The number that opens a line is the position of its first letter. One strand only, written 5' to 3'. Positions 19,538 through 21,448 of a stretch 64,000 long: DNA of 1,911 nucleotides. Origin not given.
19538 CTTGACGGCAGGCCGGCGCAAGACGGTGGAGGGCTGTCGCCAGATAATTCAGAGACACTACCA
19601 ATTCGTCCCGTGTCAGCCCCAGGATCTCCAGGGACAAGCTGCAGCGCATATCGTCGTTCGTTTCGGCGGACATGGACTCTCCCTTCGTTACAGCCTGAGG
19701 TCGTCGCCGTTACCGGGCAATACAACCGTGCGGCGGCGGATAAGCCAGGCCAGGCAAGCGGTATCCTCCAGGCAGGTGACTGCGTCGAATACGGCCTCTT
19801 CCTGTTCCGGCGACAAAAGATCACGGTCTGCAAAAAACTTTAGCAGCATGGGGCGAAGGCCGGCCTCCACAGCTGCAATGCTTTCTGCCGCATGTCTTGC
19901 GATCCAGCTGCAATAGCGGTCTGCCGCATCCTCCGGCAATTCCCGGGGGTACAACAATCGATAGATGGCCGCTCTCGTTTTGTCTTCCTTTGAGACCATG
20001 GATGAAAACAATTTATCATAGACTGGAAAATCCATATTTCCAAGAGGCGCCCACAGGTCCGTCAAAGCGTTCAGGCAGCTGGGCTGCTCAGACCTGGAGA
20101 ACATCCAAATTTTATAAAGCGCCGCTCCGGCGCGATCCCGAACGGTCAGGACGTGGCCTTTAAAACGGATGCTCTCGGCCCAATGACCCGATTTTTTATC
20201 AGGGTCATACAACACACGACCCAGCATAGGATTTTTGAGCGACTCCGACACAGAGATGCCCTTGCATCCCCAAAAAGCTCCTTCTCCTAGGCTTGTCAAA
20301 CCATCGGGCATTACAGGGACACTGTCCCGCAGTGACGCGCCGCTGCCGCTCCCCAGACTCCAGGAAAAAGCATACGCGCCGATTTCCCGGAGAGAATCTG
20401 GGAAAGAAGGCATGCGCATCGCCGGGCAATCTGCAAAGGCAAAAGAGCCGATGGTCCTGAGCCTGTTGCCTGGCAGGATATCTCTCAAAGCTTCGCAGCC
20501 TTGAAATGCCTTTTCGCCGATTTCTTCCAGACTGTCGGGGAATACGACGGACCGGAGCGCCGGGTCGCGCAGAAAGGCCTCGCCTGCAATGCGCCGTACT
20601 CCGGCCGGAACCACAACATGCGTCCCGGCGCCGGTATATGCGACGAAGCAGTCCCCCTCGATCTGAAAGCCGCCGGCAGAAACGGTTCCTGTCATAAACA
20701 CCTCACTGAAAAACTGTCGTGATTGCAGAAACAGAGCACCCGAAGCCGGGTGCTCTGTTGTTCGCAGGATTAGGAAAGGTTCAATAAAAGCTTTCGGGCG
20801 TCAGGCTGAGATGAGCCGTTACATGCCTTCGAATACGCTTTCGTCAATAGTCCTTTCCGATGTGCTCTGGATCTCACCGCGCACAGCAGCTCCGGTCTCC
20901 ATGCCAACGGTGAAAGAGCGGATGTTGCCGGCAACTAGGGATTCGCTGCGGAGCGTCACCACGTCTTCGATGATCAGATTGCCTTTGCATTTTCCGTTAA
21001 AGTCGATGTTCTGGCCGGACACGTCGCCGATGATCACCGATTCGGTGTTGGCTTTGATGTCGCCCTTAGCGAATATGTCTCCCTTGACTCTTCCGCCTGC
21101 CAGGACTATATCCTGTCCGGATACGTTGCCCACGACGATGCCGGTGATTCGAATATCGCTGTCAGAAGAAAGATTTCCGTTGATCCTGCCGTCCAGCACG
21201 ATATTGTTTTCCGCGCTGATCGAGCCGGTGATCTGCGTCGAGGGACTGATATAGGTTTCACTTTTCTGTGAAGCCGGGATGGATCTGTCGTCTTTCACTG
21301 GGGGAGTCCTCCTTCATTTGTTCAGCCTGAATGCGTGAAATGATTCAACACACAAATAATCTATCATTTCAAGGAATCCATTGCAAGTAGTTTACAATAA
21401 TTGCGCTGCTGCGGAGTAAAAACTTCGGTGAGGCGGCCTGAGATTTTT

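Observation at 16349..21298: Bactofilin-flanked AAA+ / vWA-DUF2201 / cytoplasmic LRR operon: candidate uncharacterised system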

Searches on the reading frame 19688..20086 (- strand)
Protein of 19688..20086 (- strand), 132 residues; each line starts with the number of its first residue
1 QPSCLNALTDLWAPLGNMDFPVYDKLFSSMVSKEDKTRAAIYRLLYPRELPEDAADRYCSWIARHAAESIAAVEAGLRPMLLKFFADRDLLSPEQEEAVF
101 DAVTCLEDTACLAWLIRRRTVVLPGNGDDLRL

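Call 43: search_protein_families(library=pfam, alignment_id=A4, max_evalue=0.1)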
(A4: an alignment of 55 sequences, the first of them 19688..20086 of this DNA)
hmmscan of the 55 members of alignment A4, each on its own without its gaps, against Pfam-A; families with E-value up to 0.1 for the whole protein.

A. member 1, window:19688-20086:- (132 aa): 1 family
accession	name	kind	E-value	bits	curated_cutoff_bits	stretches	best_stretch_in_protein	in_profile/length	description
PF17827.6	PrmC_N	-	0.077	14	23.4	0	38-67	34-62/71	PrmC N-terminal domain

B. families by the number of members that match (of 55 scanned): 27 families (the first 25 are shown)
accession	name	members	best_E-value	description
PF12796.13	Ank_2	4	0.00025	Ankyrin repeats (3 copies)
PF13637.12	Ank_4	2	0.025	Ankyrin repeats (many copies)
PF25022.1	NPHP3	1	0.00064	Nephrocystin-3 domain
PF10281.14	Ish1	1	0.004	Putative nuclear envelope organisation protein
PF14826.12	FACT-Spt16_Nlob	1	0.0069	FACT complex subunit SPT16 N-terminal lobe domain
PF25618.1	PhiKZ_gp91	1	0.0071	Bacteriophage PhiKZ vertex-binding protein gp91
PF14842.11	FliG_N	1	0.01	FliG N-terminal domain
PF18994.6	Prophage_tailD1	1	0.017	Prophage endopeptidase tail N-terminal domain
PF20784.2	DUF5575_C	1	0.017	DUF5575 C-terminal domain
PF07707.21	BACK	1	0.03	BTB And C-terminal Kelch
PF14768.12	RPA_interact_C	1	0.031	Replication protein A interacting C-terminal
PF00619.27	CARD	1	0.034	Caspase recruitment domain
PF13326.11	PSII_Pbs27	1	0.036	Photosystem II Pbs27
PF11217.13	DUF3013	1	0.036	Protein of unknown function (DUF3013)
PF11387.14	DUF2795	1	0.038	Protein of unknown function (DUF2795)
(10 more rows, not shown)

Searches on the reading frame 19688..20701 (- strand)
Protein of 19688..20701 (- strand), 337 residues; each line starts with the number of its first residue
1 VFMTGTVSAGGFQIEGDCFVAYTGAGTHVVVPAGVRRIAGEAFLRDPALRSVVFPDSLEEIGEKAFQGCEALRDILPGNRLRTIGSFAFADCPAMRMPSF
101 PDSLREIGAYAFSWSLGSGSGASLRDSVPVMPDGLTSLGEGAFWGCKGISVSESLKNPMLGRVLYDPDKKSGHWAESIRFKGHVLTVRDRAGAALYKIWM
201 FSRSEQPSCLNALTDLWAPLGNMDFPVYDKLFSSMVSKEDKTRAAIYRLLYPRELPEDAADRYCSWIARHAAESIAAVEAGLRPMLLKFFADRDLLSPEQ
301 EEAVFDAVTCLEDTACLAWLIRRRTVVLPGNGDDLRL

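Call 3: search_protein_families(library=pfam, proteins=[window:19688-20701:-], max_evalue=0.01)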
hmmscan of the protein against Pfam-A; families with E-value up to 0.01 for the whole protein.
window:19688-20701:- (337 aa): 1 family
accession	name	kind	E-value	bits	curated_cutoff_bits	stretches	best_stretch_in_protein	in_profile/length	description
PF13306.12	LRR_5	-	6.1e-18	65.4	27.7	1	16-148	5-125/127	BspA type Leucine rich repeat region (6 copies)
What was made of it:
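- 19688..20695 (-): Third component: a cytoplasmic protein with an LRR_5 domain (residues about 16-150), a small beta subdomain, and a conserved helical-repeat module of about 110-130 aa (residues about 206-330). It ends ...DDLRL-COOH. The probable start is the ATG at 20695 (335 aa); the ORF as listed begins at the GTG at 20701. Pfam LRR_5, 65.4 bits (call 3).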

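Call 4: search_protein_families(library=ncbifam, proteins=[window:19688-20701:-], max_evalue=0.01)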
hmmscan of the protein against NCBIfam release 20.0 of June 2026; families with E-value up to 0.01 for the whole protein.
window:19688-20701:- (337 aa): 1 family
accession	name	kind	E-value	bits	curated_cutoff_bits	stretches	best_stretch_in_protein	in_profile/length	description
NF047961.1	adhesin_HupY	equivalog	2.1e-10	39.4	1250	1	15-112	179-273/978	leucine-rich repeat adhesin HupY/LrrG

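Call 5: search_protein_families(library=padloc, proteins=[window:19688-20701:-], max_evalue=0.01)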
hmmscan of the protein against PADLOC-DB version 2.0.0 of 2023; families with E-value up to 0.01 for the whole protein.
window:19688-20701:- (337 aa): 0 families

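Call 33: find_homologous_proteins(query=window:19688-20701:-, max_evalue=0.001)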
Query window:19688-20701:- (337 aa): 41 proteins with E <= 0.001 among 8000 candidates.
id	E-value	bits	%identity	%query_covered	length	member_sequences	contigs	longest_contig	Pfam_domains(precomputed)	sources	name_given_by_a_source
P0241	2.8e-225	765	100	99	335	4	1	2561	PF13306.13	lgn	-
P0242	5.4e-174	596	78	99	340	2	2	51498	PF13306.13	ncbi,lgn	-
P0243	5.5e-127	442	59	98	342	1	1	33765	PF13306.13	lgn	-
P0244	1.5e-126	440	59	97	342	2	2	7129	PF13306.13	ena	-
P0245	8.9e-122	425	58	97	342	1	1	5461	PF13306.13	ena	-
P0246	2.1e-117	410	56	98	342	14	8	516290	PF13306.13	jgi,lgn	jgi:hypothetical protein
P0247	2.9e-116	407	55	97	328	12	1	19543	PF13306.13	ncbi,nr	ncbi:MAG: leucine-rich repeat domain-containing protein [Eubacteriales bacterium]|nr:leucine-rich re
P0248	9.1e-67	244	37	97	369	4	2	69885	PF13306.13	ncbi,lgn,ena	-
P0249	8.9e-38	149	34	39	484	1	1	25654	PF13306.13,PF13855.13,PF23952.2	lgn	-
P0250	2.0e-33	134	31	41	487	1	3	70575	PF13306.13,PF13855.13,PF23952.2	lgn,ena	-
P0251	3.7e-32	130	35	27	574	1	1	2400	PF13306.13,PF08238.19,PF13855.13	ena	-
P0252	1.4e-27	115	41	36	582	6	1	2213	PF13306.13,PF13855.13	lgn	-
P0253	4.5e-25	107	33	36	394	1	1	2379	PF13306.13,PF13855.13,PF23952.2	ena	-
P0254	1.1e-24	105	32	38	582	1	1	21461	PF13306.13,PF13855.13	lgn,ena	-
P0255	6.3e-23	100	32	37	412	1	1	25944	PF13306.13,PF13855.13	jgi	jgi:hypothetical protein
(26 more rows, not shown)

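Call 55: predict_structure(alignment_id=A5)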
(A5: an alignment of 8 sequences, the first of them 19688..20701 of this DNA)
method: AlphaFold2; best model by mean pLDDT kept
length: 337 residues; sequences in the alignment: 8
mean_pLDDT: 81.3   pTM: 0.76
mean pLDDT of the five models: 81.3, 79.6, 77.8, 70.3, 69.4
residues with pLDDT >= 90: 150; 70-90: 118; 50-70: 35; < 50: 34
segments of 3 or more residues with pLDDT < 50: 1-5, 117-124, 169-181, 331-337
pLDDT, mean of each block of 10 residues (from residue 1): 48 93 91 96 93 96 95 92 95 87 91 60 60 84 79 66 54 40 77 86 75 68 80 89 94 92 95 92 93 90 94 92 71 45
secondary structure, 60 per line:
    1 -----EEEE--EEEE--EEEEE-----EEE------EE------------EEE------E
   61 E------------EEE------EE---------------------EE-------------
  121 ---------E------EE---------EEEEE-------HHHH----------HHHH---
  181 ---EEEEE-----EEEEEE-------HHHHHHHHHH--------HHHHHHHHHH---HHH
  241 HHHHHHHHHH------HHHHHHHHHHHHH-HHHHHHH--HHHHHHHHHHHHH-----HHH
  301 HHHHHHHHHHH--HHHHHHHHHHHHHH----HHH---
elements in order: E6-9 E12-15 E18-22 E28-30 E51-53 E74-76 E148-152 H160-163 H174-177 E184-188 E194-199 H207-216 H225-234 H238-250 H257-269 H271-277 H280-292 H298-311 H314-327
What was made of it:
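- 19688..20695 (-): AlphaFold2 model: pLDDT 81, pTM 0.76, eight helices over 207-327 (call 55).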

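Call 59: fold_search(model_id=the predicted structure, library=pdb)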
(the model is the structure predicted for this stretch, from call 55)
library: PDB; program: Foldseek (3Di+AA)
matches with E <= 10: 293; with E <= 0.001: 16
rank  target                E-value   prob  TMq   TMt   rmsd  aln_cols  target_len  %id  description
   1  6mlx_A                5.9e-09  1.00  0.36  0.56   2.3       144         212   32  Crystal structure of T. pallidum Leucine Rich Repeat protein (TpLRR) (released 2019-07-17)
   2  6mlx_C                9.2e-09  1.00  0.36  0.56   2.1       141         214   32  Crystal structure of T. pallidum Leucine Rich Repeat protein (TpLRR) (released 2019-07-17)
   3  6mlx_B                4.1e-08  1.00  0.37  0.57   2.4       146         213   33  Crystal structure of T. pallidum Leucine Rich Repeat protein (TpLRR) (released 2019-07-17)
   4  4gt6                  1.5e-06  1.00  0.36  0.32   5.1       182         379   24  Crystal structure of a leucine rich cell surface protein (FAEPRAA2165_01021) from Faecalibacterium prausnitzii A2-165 at (released 2012-09-26)
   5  4fd0                  2.3e-06  1.00  0.33  0.29   4.0       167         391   17  Crystal structure of a putative cell surface protein (BACCAC_03700) from Bacteroides caccae ATCC 43185 at 2.07 A resolut (released 2012-07-25)
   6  4fdw                  3.2e-06  1.00  0.31  0.28   5.1       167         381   17  Crystal structure of a putative cell surface protein (BACOVA_01565) from Bacteroides ovatus ATCC 8483 at 2.05 A resoluti (released 2012-07-25)
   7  4oju_A                7.0e-06  1.00  0.29  0.67   1.7       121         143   26  Crystal structure of a leucine-rich repeat protein (BACCAP_00569) from Bacteroides capillosus ATCC 29799 at 2.00 A res (released 2014-06-18)
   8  4oju_B                1.0e-05  1.00  0.29  0.67   2.0       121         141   28  Crystal structure of a leucine-rich repeat protein (BACCAP_00569) from Bacteroides capillosus ATCC 29799 at 2.00 A res (released 2014-06-18)
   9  4fs7                  1.8e-05  1.00  0.34  0.30   4.1       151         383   24  Crystal structure of a leucine-rich repeat protein (BACOVA_04585) from Bacteroides ovatus ATCC 8483 at 1.19 A resolution (released 2012-09-19)
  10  4oju_D                5.0e-05  1.00  0.29  0.70   1.3       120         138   28  Crystal structure of a leucine-rich repeat protein (BACCAP_00569) from Bacteroides capillosus ATCC 29799 at 2.00 A res (released 2014-06-18)
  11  4cp6                  5.5e-05  1.00  0.33  0.28   8.0       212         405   19  The Crystal structure of Pneumococcal vaccine antigen PcpA (released 2015-02-25)
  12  4h09_D                7.7e-05  1.00  0.30  0.27   3.3       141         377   24  Crystal structure of a leucine-rich repeat protein (EUBVEN_01088) from Eubacterium ventriosum ATCC 27560 at 2.50 A res (released 2012-10-10)
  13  4h09_B                1.4e-04  1.00  0.30  0.28   3.3       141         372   23  Crystal structure of a leucine-rich repeat protein (EUBVEN_01088) from Eubacterium ventriosum ATCC 27560 at 2.50 A res (released 2012-10-10)
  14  4h09_A                1.4e-04  1.00  0.32  0.29   4.5       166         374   22  Crystal structure of a leucine-rich repeat protein (EUBVEN_01088) from Eubacterium ventriosum ATCC 27560 at 2.50 A res (released 2012-10-10)
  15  4h09_E                1.4e-04  1.00  0.30  0.28   3.3       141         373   23  Crystal structure of a leucine-rich repeat protein (EUBVEN_01088) from Eubacterium ventriosum ATCC 27560 at 2.50 A res (released 2012-10-10)
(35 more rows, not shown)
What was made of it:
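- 19688..20695 (-): Foldseek matches BspA-type LRRs such as TpLRR 6mlx (call 59).
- On BspA-type surface LRR_5 protein: Foldseek match to TpLRR with E = 6e-9 (call 59).
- Closest known: BspA/TpLRR-type LRR_5 proteins. Same: The best Foldseek match is Treponema pallidum TpLRR 6mlx (E = 6e-9), followed by gut-bacterial 'cell surface' LRR proteins (call 59).
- Tried and rejected: The helical half gave insignificant TPR/PPR-like hits (call 59).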

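Call 76: search_protein_families(library=phrogs, proteins=[window:19688-20701:-], max_evalue=0.001)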
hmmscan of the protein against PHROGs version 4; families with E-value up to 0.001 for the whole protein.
window:19688-20701:- (337 aa): 2 families
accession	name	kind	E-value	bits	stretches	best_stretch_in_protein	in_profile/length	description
phrog_18805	-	unknown function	1.6e-12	48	1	14-113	299-395/457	-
phrog_35892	-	unknown function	1.6e-10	40.2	1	29-147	582-692/1181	-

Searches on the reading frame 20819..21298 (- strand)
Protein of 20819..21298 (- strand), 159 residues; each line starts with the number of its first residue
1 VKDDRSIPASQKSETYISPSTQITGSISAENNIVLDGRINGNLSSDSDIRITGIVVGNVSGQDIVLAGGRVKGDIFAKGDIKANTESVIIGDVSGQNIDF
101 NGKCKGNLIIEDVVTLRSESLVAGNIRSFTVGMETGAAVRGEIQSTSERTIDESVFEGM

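Call 3: search_protein_families(library=pfam, proteins=[window:20819-21298:-], max_evalue=0.01)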
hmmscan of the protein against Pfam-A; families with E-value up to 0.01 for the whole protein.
window:20819-21298:- (159 aa): 1 family
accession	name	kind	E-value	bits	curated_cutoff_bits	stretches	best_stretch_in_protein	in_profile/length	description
PF04519.19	Bactofilin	-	1.8e-21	76.6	27.9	2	56-143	10-97/98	Polymer-forming cytoskeletal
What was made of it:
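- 20819..21298 (-): bac1: a 159-aa bactofilin with a GTG start and no N-terminal membrane-targeting motif. It is extremely conserved. It is present only in the window's own sublineage and is not part of the widely conserved module. Pfam Bactofilin, 76.6 bits (call 3).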

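Call 4: search_protein_families(library=ncbifam, proteins=[window:20819-21298:-], max_evalue=0.01)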
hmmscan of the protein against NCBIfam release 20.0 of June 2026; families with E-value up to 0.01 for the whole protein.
window:20819-21298:- (159 aa): 0 families

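Call 5: search_protein_families(library=padloc, proteins=[window:20819-21298:-], max_evalue=0.01)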
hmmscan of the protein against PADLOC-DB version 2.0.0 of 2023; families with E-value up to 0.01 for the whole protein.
window:20819-21298:- (159 aa): 0 families

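Call 76: search_protein_families(library=phrogs, proteins=[window:20819-21298:-], max_evalue=0.001)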
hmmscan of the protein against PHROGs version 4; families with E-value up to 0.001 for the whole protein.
window:20819-21298:- (159 aa): 0 families
